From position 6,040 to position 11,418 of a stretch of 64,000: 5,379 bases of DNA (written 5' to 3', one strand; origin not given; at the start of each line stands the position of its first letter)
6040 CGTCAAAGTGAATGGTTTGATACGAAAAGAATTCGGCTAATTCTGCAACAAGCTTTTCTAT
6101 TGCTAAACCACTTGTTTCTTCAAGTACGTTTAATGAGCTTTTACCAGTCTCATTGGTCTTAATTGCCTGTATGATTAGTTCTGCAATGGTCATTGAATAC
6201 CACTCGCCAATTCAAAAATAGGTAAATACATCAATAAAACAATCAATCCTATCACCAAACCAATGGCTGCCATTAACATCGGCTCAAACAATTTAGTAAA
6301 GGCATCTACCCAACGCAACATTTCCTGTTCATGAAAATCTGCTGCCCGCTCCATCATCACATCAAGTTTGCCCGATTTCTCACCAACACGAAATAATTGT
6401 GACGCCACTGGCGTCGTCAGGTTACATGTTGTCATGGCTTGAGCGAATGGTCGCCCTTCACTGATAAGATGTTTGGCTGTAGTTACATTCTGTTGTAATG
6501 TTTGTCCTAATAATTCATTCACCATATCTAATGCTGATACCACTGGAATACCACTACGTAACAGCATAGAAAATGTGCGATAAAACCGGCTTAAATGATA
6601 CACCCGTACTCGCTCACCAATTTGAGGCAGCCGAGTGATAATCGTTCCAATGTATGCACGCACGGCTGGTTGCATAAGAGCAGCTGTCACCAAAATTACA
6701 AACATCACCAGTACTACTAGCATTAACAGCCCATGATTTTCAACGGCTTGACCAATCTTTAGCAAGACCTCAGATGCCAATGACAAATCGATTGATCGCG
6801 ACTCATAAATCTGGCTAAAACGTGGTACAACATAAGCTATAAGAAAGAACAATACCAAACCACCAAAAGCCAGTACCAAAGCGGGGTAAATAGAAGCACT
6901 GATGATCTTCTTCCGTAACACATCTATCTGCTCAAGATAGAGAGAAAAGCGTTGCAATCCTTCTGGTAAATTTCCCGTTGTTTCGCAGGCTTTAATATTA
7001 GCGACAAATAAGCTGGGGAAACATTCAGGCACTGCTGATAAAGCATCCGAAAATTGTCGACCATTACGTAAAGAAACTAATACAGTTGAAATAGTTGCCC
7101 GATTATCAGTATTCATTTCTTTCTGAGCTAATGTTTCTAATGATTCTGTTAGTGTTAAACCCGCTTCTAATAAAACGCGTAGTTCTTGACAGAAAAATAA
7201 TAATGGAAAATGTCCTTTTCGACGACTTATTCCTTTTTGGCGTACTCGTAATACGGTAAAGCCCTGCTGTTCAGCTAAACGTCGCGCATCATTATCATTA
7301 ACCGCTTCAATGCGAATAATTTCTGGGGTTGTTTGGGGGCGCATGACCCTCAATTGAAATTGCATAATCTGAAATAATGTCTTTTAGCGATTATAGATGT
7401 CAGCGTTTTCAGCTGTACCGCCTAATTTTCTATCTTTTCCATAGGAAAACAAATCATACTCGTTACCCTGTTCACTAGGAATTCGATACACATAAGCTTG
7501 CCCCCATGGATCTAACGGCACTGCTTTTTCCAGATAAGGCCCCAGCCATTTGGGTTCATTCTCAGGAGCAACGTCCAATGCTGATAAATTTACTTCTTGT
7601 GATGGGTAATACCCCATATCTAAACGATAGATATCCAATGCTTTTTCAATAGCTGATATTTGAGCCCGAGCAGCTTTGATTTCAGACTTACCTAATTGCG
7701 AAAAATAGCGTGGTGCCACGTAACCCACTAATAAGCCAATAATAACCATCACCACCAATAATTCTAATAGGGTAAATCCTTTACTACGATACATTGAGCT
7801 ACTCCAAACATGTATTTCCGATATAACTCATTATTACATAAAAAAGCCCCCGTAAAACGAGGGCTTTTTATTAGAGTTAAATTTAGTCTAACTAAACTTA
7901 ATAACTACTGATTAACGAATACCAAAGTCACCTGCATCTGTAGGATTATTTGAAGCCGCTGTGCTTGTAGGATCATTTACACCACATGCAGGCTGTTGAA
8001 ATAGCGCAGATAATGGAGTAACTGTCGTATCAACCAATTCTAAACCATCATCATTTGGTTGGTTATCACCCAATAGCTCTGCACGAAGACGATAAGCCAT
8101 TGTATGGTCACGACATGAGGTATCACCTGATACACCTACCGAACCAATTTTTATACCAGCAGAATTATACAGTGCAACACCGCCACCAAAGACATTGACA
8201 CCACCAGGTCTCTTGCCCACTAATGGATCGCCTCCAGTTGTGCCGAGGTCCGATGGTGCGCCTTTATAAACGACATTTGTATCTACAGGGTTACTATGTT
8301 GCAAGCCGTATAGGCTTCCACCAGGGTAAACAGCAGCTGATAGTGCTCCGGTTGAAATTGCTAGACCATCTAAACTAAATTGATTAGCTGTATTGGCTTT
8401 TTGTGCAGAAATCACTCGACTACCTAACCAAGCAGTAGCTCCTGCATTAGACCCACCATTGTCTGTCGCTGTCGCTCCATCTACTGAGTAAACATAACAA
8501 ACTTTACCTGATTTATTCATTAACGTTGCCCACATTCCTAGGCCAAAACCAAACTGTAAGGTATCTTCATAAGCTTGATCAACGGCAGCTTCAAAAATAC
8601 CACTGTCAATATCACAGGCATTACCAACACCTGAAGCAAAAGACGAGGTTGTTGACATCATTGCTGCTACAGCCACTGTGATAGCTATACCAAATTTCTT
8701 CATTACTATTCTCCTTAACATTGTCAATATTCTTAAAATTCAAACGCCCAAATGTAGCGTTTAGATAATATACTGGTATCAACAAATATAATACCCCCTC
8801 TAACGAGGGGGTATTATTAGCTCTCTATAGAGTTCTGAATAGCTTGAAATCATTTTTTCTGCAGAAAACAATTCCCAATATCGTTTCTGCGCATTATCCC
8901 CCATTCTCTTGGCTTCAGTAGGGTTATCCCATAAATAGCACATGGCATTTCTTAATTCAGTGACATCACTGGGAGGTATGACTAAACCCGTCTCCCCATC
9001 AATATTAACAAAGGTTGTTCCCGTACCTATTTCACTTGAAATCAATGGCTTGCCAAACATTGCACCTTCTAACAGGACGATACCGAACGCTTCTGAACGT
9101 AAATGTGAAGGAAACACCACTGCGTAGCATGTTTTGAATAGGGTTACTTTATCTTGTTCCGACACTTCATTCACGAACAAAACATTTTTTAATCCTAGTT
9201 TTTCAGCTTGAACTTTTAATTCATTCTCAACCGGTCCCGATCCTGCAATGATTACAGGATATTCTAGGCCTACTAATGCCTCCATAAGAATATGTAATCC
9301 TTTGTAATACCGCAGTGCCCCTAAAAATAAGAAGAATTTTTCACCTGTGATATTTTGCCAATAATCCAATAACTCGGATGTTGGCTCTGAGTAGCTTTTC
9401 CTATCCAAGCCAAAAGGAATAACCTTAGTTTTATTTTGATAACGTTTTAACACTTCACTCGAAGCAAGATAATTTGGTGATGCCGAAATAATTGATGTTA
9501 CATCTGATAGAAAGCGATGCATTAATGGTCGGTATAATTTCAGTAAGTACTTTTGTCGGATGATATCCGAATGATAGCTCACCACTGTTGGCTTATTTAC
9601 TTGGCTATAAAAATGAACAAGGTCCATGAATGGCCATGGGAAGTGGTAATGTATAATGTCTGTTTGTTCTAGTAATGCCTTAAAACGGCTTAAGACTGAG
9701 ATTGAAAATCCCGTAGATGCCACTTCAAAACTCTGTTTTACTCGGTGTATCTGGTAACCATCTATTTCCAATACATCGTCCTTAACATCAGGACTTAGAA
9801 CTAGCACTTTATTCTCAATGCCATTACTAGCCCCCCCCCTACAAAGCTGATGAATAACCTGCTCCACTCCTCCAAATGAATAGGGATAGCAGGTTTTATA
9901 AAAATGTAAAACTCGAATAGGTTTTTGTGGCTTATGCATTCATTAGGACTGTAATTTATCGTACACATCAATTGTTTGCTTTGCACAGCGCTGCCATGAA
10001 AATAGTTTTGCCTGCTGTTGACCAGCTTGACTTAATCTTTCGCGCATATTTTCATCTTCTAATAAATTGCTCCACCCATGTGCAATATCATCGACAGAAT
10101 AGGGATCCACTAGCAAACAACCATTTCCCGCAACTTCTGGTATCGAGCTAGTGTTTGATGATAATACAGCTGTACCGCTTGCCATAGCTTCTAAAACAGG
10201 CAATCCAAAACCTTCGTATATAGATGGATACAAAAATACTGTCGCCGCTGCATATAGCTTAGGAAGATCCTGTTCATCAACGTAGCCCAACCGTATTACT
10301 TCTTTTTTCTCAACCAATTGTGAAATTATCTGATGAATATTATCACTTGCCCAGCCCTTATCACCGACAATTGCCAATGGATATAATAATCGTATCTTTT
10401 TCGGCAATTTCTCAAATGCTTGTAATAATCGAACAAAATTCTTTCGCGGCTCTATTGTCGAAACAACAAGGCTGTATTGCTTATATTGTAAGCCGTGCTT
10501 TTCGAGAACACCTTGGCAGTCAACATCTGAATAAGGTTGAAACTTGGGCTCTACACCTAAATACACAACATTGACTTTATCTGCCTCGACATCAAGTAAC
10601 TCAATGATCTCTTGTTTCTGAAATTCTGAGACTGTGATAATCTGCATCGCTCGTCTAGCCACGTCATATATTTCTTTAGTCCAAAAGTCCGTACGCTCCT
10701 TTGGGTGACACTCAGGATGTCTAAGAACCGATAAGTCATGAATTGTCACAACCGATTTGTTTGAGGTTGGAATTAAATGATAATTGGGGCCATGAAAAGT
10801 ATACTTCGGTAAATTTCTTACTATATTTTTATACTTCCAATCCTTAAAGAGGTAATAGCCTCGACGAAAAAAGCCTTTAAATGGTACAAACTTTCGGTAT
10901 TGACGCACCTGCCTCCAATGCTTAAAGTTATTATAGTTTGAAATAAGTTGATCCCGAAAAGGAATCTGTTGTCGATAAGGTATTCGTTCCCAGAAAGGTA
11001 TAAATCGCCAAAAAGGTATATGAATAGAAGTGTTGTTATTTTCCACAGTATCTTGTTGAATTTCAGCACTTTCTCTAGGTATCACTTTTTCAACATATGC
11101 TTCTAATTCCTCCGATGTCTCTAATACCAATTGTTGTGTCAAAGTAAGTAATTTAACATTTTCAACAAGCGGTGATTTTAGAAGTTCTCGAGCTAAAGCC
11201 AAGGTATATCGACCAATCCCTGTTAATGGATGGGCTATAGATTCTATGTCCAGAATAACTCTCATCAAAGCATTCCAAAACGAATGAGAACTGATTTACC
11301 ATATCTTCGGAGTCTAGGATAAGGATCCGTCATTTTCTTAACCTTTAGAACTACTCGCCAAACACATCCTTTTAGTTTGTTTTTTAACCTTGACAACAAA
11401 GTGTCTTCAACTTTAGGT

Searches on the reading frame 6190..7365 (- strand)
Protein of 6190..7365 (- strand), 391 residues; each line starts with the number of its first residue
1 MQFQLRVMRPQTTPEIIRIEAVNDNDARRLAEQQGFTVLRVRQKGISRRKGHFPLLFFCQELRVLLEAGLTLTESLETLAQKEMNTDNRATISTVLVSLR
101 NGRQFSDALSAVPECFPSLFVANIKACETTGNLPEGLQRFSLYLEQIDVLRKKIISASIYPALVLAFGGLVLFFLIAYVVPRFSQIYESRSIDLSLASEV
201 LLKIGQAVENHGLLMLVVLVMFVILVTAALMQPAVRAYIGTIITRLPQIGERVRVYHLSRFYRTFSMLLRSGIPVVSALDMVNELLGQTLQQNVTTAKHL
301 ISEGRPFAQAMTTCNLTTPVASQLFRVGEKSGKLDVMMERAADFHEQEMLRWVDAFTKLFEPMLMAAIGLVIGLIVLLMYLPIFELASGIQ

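Call 16: search_protein_families(library=pfam, proteins=[window:6190-7365:-], max_evalue=0.001)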
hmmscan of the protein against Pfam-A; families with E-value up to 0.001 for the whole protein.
window:6190-7365:- (391 aa): 1 family
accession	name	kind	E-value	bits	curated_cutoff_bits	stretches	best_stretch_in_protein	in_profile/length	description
PF00482.28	T2SSF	-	8e-48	162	25.2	2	261-382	1-125/125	Type II secretion system (T2SS), protein F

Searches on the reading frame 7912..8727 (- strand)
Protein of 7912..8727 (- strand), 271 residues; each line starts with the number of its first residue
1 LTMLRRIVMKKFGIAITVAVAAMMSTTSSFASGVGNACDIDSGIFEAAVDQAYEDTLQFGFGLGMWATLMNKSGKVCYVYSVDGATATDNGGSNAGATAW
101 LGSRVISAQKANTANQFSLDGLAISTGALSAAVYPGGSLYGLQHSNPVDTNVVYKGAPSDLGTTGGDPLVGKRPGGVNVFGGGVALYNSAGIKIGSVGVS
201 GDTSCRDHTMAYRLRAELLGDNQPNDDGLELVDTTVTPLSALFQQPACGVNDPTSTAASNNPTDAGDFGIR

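Call 16: search_protein_families(library=pfam, proteins=[window:7912-8727:-], max_evalue=0.001)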
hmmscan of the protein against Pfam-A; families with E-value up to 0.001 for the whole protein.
window:7912-8727:- (271 aa): 1 family
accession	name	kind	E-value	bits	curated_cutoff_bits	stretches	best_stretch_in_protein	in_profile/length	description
PF03928.20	HbpS-like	-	8.2e-09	36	25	1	98-211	43-123/128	Haem degrading protein HbpS-like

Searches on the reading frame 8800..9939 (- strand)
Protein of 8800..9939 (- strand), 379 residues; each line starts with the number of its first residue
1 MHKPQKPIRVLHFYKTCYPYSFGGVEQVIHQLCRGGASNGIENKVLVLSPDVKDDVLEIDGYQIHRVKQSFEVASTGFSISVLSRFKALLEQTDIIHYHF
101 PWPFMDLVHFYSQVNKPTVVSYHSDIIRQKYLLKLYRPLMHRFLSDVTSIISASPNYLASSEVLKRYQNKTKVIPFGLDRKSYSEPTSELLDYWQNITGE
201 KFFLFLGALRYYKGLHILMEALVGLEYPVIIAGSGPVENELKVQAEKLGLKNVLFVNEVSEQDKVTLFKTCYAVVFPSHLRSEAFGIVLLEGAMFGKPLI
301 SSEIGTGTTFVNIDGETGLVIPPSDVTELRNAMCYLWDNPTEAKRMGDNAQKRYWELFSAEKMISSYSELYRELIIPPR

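Call 16: search_protein_families(library=pfam, proteins=[window:8800-9939:-], max_evalue=0.001)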
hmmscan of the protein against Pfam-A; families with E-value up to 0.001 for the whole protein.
window:8800-9939:- (379 aa): 5 families
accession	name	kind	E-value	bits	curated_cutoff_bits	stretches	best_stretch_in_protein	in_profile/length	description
PF00534.26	Glycos_transf_1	-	3.1e-33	115.1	26.4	1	198-353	13-172/172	Glycosyl transferases group 1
PF13692.12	Glyco_trans_1_4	-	1.7e-22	80.7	27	1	201-339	2-142/142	Glycosyl transferases group 1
PF13439.12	Glyco_transf_4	-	3.3e-15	57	28.5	1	22-180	1-168/170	Glycosyltransferase Family 4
PF13579.12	Glyco_trans_4_4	-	8.6e-10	39.6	29.7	1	23-177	1-158/158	Glycosyl transferase 4-like domain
PF13477.12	Glyco_trans_4_2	-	3.3e-05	24.5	23.4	1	45-154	27-139/139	Glycosyl transferase 4-like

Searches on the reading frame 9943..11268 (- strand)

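Call 16: search_protein_families(library=pfam, proteins=[window:9943-11268:-], max_evalue=0.001)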
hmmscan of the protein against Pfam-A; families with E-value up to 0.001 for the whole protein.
window:9943-11268:- (441 aa): 5 families
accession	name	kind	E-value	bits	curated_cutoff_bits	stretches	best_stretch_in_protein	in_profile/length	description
PF00534.26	Glycos_transf_1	-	7.3e-36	123.7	26.4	1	263-418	15-171/172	Glycosyl transferases group 1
PF13692.12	Glyco_trans_1_4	-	7.5e-25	88.3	27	1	267-405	5-142/142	Glycosyl transferases group 1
PF13524.12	Glyco_trans_1_2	-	1.4e-09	38.5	25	1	283-431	7-141/144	Glycosyl transferase-like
PF13439.12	Glyco_transf_4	-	1.6e-08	35.2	28.5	1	132-242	50-169/170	Glycosyltransferase Family 4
PF20706.3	GT4-conflict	-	1.6e-08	34.4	26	1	184-375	125-315/385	Family 4 Glycosyltransferase in conflict systems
